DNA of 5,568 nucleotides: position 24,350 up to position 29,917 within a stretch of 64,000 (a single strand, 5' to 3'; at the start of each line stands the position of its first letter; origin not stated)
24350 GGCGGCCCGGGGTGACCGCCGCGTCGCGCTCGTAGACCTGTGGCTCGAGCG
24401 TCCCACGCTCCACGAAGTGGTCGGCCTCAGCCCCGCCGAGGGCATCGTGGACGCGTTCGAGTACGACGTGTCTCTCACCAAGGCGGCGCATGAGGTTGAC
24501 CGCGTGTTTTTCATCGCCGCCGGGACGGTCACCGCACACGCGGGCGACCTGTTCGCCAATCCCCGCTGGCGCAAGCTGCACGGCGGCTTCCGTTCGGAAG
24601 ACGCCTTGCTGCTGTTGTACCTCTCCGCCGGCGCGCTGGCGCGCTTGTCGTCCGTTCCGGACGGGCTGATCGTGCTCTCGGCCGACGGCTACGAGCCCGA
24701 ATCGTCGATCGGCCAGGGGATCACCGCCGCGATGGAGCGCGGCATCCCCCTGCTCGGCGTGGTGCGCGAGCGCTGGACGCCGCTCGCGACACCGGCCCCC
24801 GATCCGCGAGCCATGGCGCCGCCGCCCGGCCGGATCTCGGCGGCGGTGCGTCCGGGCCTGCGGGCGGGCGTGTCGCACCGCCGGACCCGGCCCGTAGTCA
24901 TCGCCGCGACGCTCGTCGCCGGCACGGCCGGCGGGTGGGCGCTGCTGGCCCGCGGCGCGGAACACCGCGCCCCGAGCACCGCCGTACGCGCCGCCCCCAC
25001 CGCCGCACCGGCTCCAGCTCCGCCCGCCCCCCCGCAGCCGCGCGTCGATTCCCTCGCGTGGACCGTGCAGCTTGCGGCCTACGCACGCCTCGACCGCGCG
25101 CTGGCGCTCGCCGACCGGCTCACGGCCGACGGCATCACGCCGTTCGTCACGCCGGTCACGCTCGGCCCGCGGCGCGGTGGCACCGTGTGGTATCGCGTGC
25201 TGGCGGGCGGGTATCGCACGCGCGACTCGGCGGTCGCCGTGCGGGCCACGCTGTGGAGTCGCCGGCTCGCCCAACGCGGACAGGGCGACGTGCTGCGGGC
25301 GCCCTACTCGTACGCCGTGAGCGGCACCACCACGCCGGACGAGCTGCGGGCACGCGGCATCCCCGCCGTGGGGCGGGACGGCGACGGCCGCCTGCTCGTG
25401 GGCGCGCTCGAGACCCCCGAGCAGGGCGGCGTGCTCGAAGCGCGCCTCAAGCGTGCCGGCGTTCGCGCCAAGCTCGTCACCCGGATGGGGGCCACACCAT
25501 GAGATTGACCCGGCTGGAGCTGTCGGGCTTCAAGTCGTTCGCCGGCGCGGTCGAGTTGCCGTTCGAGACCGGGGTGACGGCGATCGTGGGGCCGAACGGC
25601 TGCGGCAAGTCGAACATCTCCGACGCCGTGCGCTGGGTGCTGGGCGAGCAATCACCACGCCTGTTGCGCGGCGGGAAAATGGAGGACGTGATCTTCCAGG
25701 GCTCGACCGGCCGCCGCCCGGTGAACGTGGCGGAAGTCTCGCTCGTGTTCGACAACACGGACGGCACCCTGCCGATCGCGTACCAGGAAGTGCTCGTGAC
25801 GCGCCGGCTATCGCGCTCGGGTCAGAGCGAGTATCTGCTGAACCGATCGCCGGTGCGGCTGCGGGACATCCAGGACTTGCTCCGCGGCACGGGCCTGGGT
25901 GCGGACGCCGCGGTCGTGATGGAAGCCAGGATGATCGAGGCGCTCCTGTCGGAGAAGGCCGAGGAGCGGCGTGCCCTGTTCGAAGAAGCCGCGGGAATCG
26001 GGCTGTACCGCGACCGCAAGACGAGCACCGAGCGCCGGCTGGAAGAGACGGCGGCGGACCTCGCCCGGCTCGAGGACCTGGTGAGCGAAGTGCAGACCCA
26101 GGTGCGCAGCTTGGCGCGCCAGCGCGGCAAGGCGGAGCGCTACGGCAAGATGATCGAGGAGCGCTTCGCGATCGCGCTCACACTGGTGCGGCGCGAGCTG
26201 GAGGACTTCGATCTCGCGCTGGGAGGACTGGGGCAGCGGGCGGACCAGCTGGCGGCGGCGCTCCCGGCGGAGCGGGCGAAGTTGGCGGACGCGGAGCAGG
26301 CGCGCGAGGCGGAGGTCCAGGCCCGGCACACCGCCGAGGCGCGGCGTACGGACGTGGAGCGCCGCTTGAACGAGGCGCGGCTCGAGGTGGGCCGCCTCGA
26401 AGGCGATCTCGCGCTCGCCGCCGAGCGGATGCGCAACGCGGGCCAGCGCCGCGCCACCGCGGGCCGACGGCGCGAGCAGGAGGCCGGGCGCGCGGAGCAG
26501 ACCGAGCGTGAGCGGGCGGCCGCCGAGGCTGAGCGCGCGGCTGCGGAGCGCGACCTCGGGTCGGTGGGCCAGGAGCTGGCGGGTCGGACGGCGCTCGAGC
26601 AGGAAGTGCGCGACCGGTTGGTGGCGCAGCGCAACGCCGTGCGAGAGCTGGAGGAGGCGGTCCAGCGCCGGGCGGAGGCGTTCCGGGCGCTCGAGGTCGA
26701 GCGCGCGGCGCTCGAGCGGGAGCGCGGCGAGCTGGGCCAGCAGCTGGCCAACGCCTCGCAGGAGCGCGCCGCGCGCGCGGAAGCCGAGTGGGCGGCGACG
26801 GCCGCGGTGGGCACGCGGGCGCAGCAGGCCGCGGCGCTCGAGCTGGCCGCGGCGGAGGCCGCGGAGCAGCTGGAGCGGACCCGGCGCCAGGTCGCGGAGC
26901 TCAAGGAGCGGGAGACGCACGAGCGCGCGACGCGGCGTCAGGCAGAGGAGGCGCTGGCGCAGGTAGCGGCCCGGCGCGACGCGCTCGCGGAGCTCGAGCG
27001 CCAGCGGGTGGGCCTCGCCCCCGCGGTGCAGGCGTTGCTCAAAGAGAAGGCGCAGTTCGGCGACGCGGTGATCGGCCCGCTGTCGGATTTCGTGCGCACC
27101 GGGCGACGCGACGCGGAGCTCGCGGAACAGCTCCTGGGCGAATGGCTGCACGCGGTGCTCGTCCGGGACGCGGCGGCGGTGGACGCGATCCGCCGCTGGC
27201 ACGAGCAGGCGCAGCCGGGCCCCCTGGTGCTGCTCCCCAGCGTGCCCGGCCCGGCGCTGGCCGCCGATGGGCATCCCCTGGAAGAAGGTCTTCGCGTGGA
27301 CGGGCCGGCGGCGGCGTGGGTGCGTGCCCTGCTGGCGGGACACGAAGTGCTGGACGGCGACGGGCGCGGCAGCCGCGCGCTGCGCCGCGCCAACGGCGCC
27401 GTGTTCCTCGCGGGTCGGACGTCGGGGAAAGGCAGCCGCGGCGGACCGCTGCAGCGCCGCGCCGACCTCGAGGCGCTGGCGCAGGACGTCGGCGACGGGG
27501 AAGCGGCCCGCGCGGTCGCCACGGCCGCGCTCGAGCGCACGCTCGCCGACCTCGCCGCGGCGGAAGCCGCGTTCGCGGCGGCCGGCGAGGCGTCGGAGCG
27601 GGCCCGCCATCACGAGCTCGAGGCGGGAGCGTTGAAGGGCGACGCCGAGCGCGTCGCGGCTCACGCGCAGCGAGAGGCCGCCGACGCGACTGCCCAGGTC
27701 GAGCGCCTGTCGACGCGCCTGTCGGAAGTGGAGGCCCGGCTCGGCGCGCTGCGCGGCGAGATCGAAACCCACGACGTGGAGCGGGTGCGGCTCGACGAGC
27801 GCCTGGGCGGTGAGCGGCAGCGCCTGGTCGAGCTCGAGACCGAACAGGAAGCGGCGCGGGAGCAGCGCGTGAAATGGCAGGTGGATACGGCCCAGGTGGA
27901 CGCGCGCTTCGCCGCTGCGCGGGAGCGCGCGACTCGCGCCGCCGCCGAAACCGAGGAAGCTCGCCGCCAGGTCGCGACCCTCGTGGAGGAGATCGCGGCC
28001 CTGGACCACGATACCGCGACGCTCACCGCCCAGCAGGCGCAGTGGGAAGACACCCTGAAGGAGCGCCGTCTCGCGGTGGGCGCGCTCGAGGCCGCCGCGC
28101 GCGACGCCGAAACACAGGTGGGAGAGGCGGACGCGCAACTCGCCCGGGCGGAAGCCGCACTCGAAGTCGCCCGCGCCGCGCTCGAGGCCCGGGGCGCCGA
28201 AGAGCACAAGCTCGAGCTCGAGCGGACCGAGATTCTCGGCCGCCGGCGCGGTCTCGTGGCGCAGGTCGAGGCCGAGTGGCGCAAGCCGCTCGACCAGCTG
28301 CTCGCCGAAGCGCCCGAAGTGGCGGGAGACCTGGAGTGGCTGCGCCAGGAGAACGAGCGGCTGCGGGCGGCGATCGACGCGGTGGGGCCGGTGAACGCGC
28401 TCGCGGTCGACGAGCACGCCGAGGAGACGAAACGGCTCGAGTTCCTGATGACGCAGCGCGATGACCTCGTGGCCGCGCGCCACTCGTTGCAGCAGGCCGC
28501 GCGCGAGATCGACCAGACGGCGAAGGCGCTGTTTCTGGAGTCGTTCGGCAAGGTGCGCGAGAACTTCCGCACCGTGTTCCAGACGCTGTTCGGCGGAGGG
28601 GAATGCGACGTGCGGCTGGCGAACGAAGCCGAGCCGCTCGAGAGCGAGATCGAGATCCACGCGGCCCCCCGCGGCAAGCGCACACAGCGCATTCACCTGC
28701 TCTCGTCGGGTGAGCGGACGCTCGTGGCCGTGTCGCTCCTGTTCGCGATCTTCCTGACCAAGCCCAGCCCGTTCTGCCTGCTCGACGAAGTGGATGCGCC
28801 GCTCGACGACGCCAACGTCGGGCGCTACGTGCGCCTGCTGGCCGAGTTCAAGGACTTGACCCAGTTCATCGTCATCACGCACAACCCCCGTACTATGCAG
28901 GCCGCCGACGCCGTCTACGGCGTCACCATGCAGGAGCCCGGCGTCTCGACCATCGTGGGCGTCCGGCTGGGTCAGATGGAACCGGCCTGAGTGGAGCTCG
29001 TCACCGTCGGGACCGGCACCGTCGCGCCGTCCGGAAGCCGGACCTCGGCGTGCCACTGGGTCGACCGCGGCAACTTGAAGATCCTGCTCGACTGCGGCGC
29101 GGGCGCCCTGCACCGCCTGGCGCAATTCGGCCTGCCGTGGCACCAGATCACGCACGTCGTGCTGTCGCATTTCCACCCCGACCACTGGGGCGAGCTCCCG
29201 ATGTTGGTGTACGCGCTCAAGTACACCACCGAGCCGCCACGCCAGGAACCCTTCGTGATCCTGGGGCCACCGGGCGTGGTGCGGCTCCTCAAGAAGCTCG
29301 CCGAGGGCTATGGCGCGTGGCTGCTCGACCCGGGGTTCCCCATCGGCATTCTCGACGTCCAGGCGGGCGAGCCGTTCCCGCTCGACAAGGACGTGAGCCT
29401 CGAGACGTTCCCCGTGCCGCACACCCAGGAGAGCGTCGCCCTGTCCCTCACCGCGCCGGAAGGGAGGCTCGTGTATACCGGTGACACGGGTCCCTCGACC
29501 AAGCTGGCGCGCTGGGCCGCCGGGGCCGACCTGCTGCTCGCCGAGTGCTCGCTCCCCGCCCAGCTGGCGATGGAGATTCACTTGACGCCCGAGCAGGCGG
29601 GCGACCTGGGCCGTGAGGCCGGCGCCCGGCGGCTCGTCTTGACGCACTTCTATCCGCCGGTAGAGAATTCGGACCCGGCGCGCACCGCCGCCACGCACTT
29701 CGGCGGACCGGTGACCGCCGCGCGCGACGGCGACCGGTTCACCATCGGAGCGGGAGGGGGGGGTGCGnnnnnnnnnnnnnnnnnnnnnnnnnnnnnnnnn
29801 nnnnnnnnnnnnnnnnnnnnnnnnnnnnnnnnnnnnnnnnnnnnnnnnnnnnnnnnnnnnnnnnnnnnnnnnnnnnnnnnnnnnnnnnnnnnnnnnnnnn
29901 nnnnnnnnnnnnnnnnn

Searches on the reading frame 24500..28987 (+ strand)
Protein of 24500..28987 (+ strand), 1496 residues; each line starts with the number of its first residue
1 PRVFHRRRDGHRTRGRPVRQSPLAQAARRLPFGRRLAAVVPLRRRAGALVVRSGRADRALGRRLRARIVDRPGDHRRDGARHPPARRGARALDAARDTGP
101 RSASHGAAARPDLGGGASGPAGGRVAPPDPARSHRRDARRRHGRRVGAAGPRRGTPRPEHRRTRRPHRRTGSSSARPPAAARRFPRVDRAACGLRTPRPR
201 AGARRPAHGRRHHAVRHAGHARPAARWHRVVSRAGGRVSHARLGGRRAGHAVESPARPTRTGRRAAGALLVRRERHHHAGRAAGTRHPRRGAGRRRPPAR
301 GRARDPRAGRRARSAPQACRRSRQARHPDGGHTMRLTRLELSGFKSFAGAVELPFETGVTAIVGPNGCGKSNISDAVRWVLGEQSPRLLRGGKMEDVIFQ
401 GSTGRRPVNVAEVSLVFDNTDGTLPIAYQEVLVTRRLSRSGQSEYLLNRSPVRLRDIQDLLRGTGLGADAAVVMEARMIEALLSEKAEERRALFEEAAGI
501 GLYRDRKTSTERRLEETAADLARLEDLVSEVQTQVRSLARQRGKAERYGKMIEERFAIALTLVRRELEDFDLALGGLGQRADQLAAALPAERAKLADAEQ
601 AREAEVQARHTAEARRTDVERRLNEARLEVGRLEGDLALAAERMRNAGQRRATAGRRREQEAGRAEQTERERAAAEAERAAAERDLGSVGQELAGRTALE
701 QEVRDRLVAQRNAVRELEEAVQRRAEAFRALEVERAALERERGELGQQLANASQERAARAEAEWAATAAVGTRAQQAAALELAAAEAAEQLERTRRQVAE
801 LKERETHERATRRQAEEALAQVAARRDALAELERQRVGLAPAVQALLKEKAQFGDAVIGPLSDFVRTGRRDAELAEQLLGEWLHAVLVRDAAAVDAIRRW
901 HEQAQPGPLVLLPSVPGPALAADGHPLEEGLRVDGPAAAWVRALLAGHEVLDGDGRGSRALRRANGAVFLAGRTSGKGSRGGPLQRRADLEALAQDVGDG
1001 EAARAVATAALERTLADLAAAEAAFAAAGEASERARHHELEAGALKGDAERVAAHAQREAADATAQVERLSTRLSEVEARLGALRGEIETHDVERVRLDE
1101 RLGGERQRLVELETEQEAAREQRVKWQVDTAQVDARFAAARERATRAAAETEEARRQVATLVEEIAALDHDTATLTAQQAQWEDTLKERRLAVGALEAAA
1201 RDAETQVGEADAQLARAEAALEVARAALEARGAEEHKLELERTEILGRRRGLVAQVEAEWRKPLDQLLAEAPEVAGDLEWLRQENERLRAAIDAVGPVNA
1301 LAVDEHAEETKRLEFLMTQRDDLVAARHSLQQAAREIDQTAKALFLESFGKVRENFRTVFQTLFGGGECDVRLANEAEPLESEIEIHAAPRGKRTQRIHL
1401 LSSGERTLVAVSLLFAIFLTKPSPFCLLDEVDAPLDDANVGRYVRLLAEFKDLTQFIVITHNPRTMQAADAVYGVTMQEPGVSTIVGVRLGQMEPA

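Call 42: search_protein_families(library=pfam, max_evalue=0.0001, proteins=[window:24500-28987:+])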
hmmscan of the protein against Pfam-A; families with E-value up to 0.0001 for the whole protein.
window:24500-28987:+ (1496 aa): 5 families
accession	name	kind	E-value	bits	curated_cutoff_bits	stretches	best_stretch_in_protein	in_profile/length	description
PF02463.25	SMC_N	-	2.1e-68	230.5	40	1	336-1483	2-219/220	RecF/RecN/SMC N terminal domain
PF13476.12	AAA_23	-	7.6e-15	56.5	27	1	338-463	1-123/201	AAA domain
PF13304.12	AAA_21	-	1e-12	49.2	27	2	359-423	1-55/304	AAA domain, putative AbiEii toxin, Type IV TA system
PF13175.12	AAA_15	-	1.7e-06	28.4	32.1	1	334-384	1-50/374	AAA ATPase domain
PF13555.12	AAA_29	-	1.9e-05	24.8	27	1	336-381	1-46/61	P-loop containing region of AAA domain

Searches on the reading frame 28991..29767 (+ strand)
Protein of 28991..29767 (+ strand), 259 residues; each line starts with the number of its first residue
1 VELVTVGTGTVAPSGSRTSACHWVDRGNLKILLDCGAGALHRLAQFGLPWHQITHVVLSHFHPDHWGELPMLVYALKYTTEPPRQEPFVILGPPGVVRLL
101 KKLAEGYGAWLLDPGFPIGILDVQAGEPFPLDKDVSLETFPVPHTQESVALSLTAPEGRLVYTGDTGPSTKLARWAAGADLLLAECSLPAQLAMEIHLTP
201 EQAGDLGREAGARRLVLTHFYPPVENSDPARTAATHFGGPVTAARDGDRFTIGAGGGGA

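Call 42: search_protein_families(library=pfam, max_evalue=0.0001, proteins=[window:28991-29767:+])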
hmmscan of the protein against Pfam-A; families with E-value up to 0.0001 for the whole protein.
window:28991-29767:+ (259 aa): 3 families
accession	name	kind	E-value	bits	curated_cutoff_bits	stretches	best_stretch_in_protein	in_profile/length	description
PF12706.13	Lactamase_B_2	-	4.8e-21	75.7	27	1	31-220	3-200/200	Beta-lactamase superfamily domain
PF00753.33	Lactamase_B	-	1.7e-15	57.9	22.7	1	19-185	6-162/196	Metallo-beta-lactamase superfamily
PF23023.1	Anti-Pycsar_Apyc1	-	5.6e-05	23.2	50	1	24-79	25-80/250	Anti-Pycsar protein Apyc1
